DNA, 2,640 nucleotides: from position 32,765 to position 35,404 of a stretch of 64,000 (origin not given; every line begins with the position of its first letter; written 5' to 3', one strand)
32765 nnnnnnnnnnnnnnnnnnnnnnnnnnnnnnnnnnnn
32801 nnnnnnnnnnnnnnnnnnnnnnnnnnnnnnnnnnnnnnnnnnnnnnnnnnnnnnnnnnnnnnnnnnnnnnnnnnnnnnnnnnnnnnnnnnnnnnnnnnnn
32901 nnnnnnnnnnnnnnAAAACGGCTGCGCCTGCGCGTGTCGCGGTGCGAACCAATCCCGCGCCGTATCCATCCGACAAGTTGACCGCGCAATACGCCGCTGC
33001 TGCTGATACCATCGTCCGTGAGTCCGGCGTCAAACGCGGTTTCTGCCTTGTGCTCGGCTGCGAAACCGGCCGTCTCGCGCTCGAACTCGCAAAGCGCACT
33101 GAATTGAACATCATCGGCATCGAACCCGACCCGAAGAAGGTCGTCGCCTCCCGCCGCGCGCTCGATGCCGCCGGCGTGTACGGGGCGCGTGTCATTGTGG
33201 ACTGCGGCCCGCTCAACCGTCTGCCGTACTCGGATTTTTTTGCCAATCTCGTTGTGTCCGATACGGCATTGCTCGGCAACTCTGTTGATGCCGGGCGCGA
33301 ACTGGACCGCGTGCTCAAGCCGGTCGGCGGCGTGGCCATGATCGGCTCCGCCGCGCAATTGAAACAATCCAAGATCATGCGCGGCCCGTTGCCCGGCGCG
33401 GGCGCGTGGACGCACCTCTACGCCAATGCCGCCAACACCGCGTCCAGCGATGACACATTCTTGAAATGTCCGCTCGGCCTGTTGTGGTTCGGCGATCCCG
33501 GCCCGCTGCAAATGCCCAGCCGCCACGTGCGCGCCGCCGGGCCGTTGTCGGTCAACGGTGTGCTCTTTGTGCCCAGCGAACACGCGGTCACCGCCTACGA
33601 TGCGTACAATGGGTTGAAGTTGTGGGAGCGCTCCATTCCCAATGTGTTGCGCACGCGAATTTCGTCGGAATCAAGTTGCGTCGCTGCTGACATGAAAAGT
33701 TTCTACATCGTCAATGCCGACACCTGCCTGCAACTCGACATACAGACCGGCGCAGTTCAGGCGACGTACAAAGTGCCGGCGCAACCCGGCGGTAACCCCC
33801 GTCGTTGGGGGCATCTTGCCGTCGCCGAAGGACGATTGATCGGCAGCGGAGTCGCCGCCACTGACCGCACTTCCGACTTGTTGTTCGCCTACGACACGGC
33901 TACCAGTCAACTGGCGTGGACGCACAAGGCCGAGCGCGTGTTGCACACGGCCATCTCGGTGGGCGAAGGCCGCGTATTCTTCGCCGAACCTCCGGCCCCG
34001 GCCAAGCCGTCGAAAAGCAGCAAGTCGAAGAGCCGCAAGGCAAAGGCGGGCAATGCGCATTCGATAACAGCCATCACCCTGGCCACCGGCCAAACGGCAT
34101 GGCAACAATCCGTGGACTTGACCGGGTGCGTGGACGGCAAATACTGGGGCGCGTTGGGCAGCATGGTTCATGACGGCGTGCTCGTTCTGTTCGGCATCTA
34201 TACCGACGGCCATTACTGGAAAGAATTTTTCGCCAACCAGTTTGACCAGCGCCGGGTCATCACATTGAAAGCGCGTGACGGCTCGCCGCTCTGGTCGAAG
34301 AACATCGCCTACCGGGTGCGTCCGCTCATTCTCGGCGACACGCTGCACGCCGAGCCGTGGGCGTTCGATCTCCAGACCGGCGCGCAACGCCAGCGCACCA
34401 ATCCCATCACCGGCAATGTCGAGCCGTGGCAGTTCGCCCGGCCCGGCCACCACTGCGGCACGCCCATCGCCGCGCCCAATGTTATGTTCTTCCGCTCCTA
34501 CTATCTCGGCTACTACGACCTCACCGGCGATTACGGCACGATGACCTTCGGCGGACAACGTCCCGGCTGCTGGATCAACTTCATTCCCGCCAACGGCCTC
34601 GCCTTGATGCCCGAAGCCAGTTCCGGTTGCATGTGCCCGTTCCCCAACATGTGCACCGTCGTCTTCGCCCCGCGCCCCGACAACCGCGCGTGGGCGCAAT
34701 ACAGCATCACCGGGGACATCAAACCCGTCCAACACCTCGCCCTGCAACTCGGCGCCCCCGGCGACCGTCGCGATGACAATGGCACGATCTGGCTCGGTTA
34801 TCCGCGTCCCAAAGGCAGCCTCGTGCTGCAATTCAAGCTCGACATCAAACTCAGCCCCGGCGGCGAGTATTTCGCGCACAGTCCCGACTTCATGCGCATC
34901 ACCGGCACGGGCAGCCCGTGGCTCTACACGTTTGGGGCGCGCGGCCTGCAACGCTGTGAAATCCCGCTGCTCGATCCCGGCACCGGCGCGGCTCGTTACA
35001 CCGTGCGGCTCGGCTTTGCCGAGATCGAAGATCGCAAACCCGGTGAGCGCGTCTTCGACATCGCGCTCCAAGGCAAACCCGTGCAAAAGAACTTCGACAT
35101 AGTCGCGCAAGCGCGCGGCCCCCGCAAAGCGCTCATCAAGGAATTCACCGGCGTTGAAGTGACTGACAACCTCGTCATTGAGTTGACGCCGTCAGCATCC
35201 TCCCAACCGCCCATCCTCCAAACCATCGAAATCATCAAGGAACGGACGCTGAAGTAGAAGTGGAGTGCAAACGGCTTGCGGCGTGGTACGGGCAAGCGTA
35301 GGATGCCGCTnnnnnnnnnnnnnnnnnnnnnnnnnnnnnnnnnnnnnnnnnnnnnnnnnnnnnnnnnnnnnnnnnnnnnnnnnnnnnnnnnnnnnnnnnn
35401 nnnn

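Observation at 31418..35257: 1285-aa secreted PQQ-propeller / methyltransferase-like / malectin composite protein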

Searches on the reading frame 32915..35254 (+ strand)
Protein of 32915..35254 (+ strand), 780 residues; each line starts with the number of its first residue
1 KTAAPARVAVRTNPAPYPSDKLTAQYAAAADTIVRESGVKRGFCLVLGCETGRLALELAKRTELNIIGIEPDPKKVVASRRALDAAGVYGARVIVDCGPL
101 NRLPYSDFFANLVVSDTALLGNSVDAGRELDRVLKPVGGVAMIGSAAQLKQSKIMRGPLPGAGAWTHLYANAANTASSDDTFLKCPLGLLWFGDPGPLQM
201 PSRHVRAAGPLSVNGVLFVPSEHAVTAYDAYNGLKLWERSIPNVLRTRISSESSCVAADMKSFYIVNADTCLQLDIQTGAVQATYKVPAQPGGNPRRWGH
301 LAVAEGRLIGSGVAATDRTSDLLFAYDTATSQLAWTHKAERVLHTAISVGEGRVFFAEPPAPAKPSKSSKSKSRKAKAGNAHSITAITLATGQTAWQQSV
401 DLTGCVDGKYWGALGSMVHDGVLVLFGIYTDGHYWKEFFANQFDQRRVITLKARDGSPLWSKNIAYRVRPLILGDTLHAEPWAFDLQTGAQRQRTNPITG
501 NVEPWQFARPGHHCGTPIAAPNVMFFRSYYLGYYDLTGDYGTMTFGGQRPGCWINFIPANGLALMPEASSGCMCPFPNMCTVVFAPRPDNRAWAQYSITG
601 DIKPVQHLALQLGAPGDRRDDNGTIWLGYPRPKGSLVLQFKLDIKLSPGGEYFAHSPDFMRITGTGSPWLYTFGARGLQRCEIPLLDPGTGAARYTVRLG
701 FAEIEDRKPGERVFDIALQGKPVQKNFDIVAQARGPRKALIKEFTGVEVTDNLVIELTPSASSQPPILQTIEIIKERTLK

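Call 34: predict_structure(alignment_id=A3)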
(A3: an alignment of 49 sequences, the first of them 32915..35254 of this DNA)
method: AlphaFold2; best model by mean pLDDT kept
length: 780 residues; sequences in the alignment: 49
mean_pLDDT: 85.7   pTM: 0.83
mean pLDDT of the five models: 85.7, 85.4, 84.4, 84.2, 83.4
residues with pLDDT >= 90: 416; 70-90: 261; 50-70: 77; < 50: 26
segments of 3 or more residues with pLDDT < 50: 1-8, 172-174, 365-377
pLDDT, mean of each block of 10 residues (from residue 1): 43 83 91 95 95 95 96 95 92 94 89 95 86 93 88 92 77 62 91 79 67 91 90 93 79 82 92 95 93 84 92 78 95 94 88 89 50 48 94 96 72 84 87 57 79 97 84 88 92 90 76 70 81 83 74 80 80 62 87 78 93 91 90 75 93 88 91 96 92 96 93 97 96 94 97 96 91 94
secondary structure, 60 per line:
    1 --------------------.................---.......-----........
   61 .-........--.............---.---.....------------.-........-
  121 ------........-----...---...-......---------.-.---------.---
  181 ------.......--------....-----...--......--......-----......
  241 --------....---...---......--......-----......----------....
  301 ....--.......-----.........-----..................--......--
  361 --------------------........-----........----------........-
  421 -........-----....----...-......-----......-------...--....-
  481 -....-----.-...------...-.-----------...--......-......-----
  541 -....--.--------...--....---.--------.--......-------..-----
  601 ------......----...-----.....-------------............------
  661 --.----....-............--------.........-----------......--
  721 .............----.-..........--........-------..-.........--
elements in order (helices of 4 or more, strands of 3 or more residues): H21-37 E41-47 H53-61 E63-70 H73-85 E93-97 E112-115 H116-119 H127-133 E140-142 E153-155 E187-193 E211-213 E216-221 E224-229 E235-240 H249-252 E256-258 E262-267 E270-275 E281-286 E297-304 E307-313 E319-327 E333-343 E347-350 E353-358 E381-388 E394-401 E412-419 E422-429 H435-438 E447-452 E458-463 E471-473 E476-479 E482-485 E493-495 E502-504 E518-520 E523-528 E530-535 E542-545 E557-559 E562-565 E581-586 E607-612 E617-619 E625-629 E643-654 H668-671 E673-684 E693-701 E713-718 E721-728 H729-733 E740-749 E752-759 E770-778

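Call 37: fold_search(model_id=the predicted structure, library=pdb)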
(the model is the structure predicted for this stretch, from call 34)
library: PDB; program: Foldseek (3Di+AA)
matches with E <= 10: 1979; with E <= 0.001: 513
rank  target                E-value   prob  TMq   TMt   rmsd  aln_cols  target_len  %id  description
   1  7cqy_B                9.3e-17  1.00  0.34  0.57   6.7       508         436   14  Tetrathionate hydrolase from Acidithiobacillus ferrooxidans mutant - D325N (released 2021-01-27)
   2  7cqy_A                2.0e-16  1.00  0.37  0.63   5.1       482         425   14  Tetrathionate hydrolase from Acidithiobacillus ferrooxidans mutant - D325N (released 2021-01-27)
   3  7cqy_C                2.4e-16  1.00  0.33  0.59   6.7       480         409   15  Tetrathionate hydrolase from Acidithiobacillus ferrooxidans mutant - D325N (released 2021-01-27)
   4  8orr                  4.1e-16  1.00  0.33  0.69   6.4       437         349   12  Outer membrane protein assembly factor BamB from Klebsiella pneumoniae (released 2024-04-24)
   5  3prw                  7.9e-16  1.00  0.33  0.67   5.8       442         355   13  Crystal structure of the lipoprotein BamB (released 2011-01-19)
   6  7cqy_E                1.2e-15  1.00  0.36  0.58   5.6       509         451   14  Tetrathionate hydrolase from Acidithiobacillus ferrooxidans mutant - D325N (released 2021-01-27)
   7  6l8a_A                3.9e-15  1.00  0.36  0.57   5.7       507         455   14  Tetrathionate hydrolase from Acidithiobacillus ferrooxidans (released 2020-11-11)
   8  7nri_B                8.5e-15  1.00  0.33  0.65   5.3       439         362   14  Structure of the darobactin-bound E. coli BAM complex (BamABCDE) (released 2021-04-21)
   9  4mh1_A                1.9e-14  1.00  0.26  0.35  12.0       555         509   15  Crystal structure and functional studies of quinoprotein L-sorbose dehydrogenase from Ketogulonicigenium vulgare Y25 (released 2014-07-23)
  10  1kv9                  3.0e-14  1.00  0.32  0.37  12.0       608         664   14  Structure at 1.9 A Resolution of a Quinohemoprotein Alcohol Dehydrogenase from Pseudomonas putida HK5 (released 2002-07-10)
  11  7ttc_B                3.6e-13  1.00  0.31  0.67   5.9       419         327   14  BamABCDE bound to substrate EspP (released 2022-03-30)
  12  4cvb                  3.8e-12  1.00  0.23  0.30  10.2       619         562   11  Crystal structure of quinone-dependent alcohol dehydrogenase from Pseudogluconobacter saccharoketogenenes (released 2015-03-25)
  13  7wmk                  5.9e-12  1.00  0.31  0.41  10.7       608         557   13  PQQ-dependent alcohol dehydrogenase complexed with PQQ (released 2022-09-07)
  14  9m2c                  8.3e-12  1.00  0.24  0.31  10.7       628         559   10  Type I PQQ-dependent alcohol dehydrogenase (released 2026-03-04)
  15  9m2k                  9.2e-12  1.00  0.24  0.31  12.7       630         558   12  Type I PQQ-dependent alcohol dehydrogenase (released 2026-03-04)
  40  3dlc                  4.7e-08  1.00  0.15  0.53   2.2       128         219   26  Crystal structure of a putative s-adenosyl-l-methionine-dependent methyltransferase (mmp1179) from methanococcus maripal (released 2008-08-26)
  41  9ikp_A                5.6e-08  1.00  0.17  0.67   3.8       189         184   18  Crystal structure of human malectin (released 2025-07-02)
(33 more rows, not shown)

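Call 41: find_related_loci(query=A3, collection=genome_contigs, flank=10000)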
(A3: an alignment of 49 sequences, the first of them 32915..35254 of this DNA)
Query A3 (780 aa) in genome_contigs; peptide patterns used: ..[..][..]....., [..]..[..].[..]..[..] (x = any residue, [..] = any of these).
599 stretches matched a pattern (row limit reached: there are more); 564 encode a relative of the query (tblastn E <= 1e-3); the best 80 are kept; 80 distinct loci.
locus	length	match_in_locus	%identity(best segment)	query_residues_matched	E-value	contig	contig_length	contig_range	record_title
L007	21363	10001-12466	63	1-779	0e+0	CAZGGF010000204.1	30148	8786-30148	MAG TPA_asm: uncultured Verrucomicrobiota bacterium isolate SRP293105_co1_5 genome assembly, contig: k141_1738715, whole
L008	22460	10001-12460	62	4-780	0e+0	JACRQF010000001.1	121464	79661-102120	MAG: Verrucomicrobia bacterium isolate NC_groundwater_2006_Pr3_S-0.65um_64_6 SR2-18-Sp65_coassembly_scaffold_57393, whol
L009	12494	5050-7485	63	8-779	0e+0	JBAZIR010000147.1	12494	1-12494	MAG: Verrucomicrobiia bacterium isolate SO_2017_LW4_10 scaffold_9701_c1_LW137-91_2017, whole genome shotgun sequence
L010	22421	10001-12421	61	16-779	0e+0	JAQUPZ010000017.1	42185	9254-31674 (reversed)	MAG: Kiritimatiellae bacterium isolate STD1_38 NODE_1762_length_42185_cov_6.527890_Sandtown_D1, whole genome shotgun seq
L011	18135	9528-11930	59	16-776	0e+0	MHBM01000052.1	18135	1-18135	MAG: Lentisphaerae bacterium RIFOXYA12_FULL_48_11 rifixya3_full_scaffold_1520, whole genome shotgun sequence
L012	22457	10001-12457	57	6-779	0e+0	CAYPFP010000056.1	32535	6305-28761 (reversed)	MAG TPA_asm: uncultured Planctomycetota bacterium isolate SRP257756_co1_239 genome assembly, contig: NODE_888_length_325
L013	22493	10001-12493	57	1-779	0e+0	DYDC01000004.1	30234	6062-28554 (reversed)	MAG TPA_asm: Methylacidiphilum sp. isolate IMS_BF NODE_247_length_30247_cov_160.333, whole genome shotgun sequence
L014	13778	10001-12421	54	16-779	0e+0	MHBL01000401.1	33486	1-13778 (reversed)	MAG: Lentisphaerae bacterium RIFOXYA12_64_32 RifOxyA12_Lentisphaerae_64_32_updatedv2_46, whole genome shotgun sequence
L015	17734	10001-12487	50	12-779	0e+0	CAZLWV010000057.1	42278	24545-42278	MAG TPA_asm: uncultured Planctomycetaceae bacterium isolate SRP239243_co1_433 genome assembly, contig: NODE_1126_length_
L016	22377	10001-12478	50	15-779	0e+0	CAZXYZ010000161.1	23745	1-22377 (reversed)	MAG TPA_asm: uncultured Pirellulaceae bacterium isolate binchicken_co16_356 genome assembly, contig: NODE_3569_length_23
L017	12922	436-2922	50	12-779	0e+0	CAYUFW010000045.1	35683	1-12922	MAG TPA_asm: uncultured Pirellulaceae bacterium isolate SRP239243_co2_373 genome assembly, contig: NODE_1668_length_3568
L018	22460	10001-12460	50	14-773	0e+0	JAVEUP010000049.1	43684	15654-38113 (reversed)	MAG: Thermoguttaceae bacterium isolate BF2_50 NODE_347_length_43684_cov_4.255638_Biofilm2, whole genome shotgun sequence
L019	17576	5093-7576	48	13-779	0e+0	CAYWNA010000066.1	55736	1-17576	MAG TPA_asm: uncultured Pirellulaceae bacterium isolate binchicken_co65_467 genome assembly, contig: NODE_2194_length_55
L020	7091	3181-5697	49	3-779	0e+0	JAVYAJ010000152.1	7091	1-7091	MAG: Candidatus Anammoximicrobium sp. isolate LP bin20 LP_0117_k97_88344, whole genome shotgun sequence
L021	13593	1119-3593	49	15-779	0e+0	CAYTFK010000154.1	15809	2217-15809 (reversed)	MAG TPA_asm: uncultured Planctomycetaceae bacterium isolate binchicken_co43_353 genome assembly, contig: NODE_6651_lengt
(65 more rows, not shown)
